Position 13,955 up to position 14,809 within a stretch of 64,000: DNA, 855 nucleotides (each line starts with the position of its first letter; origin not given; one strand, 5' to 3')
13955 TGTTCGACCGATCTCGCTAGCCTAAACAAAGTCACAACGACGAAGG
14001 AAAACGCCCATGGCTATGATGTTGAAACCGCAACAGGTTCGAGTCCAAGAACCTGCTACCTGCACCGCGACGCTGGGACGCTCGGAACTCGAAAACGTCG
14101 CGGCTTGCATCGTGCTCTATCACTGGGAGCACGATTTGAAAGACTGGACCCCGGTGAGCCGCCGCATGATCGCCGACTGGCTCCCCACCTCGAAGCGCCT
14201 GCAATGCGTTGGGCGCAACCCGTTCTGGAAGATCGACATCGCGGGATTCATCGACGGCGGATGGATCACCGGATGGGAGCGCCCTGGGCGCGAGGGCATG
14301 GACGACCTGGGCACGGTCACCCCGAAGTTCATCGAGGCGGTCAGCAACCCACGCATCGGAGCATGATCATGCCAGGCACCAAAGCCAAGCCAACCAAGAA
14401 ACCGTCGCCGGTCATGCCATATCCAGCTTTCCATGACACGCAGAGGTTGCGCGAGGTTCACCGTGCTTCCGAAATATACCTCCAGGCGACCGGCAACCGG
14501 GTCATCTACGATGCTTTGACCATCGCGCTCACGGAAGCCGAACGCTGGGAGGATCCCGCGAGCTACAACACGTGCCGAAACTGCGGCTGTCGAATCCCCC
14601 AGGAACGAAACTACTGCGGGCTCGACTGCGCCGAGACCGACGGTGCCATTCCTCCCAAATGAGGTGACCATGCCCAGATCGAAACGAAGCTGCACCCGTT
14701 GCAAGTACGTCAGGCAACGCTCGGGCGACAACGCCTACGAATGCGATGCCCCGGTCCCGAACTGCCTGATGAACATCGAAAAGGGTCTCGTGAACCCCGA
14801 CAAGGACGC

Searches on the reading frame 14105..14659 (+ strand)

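Call 35: search_protein_families(library=pfam, alignment_id=A3, max_evalue=0.0001)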
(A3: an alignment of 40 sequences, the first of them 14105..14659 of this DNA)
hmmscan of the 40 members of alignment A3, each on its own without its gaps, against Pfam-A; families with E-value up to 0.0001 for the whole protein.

A. member 1, window:14105-14659:+ (185 aa): 0 families

B. families by the number of members that match (of 40 scanned): 7 families
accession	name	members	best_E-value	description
PF01934.22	HepT-like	1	7.5e-17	Ribonuclease HepT-like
PF19502.5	DUF6036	1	1e-14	Nucleotidyltransferase of unknown function (DUF6036)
PF04488.21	Gly_transf_sug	1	1.2e-12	Glycosyltransferase sugar-binding region containing DXD motif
PF13469.12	Sulfotransfer_3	1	1.7e-11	Sulfotransferase family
PF01844.29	HNH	1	4.6e-08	HNH endonuclease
PF00685.33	Sulfotransfer_1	1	1.3e-06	Sulfotransferase domain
PF14279.12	HNH_5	1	1.1e-05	HNH endonuclease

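Call 90: search_protein_families(library=phrogs, alignment_id=A3, max_evalue=0.001)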
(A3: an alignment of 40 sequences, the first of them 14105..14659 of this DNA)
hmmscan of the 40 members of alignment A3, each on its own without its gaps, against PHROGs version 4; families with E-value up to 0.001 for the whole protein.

A. member 1, window:14105-14659:+ (185 aa): 0 families

B. families by the number of members that match (of 40 scanned): 23 families
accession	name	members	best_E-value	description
phrog_2118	-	1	3.1e-22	HNH endonuclease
phrog_1035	-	1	7.5e-13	endonuclease VII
phrog_2214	-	1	3e-12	HNH endonuclease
phrog_7785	-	1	4.8e-07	HNH endonuclease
phrog_8660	-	1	4.8e-07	HNH endonuclease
phrog_589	-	1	9.6e-07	HNH endonuclease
phrog_5718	-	1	1.2e-06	HNH endonuclease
phrog_16726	-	1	1.3e-06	HNH endonuclease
phrog_1271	-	1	1.4e-06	HNH endonuclease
phrog_144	-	1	1.5e-06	HNH endonuclease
phrog_6050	-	1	1.9e-06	HNH endonuclease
phrog_9017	-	1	2.8e-06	tail fiber protein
phrog_5596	-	1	4e-06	-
phrog_333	-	1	4.3e-06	HNH endonuclease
phrog_14314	-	1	5.3e-06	HNH endonuclease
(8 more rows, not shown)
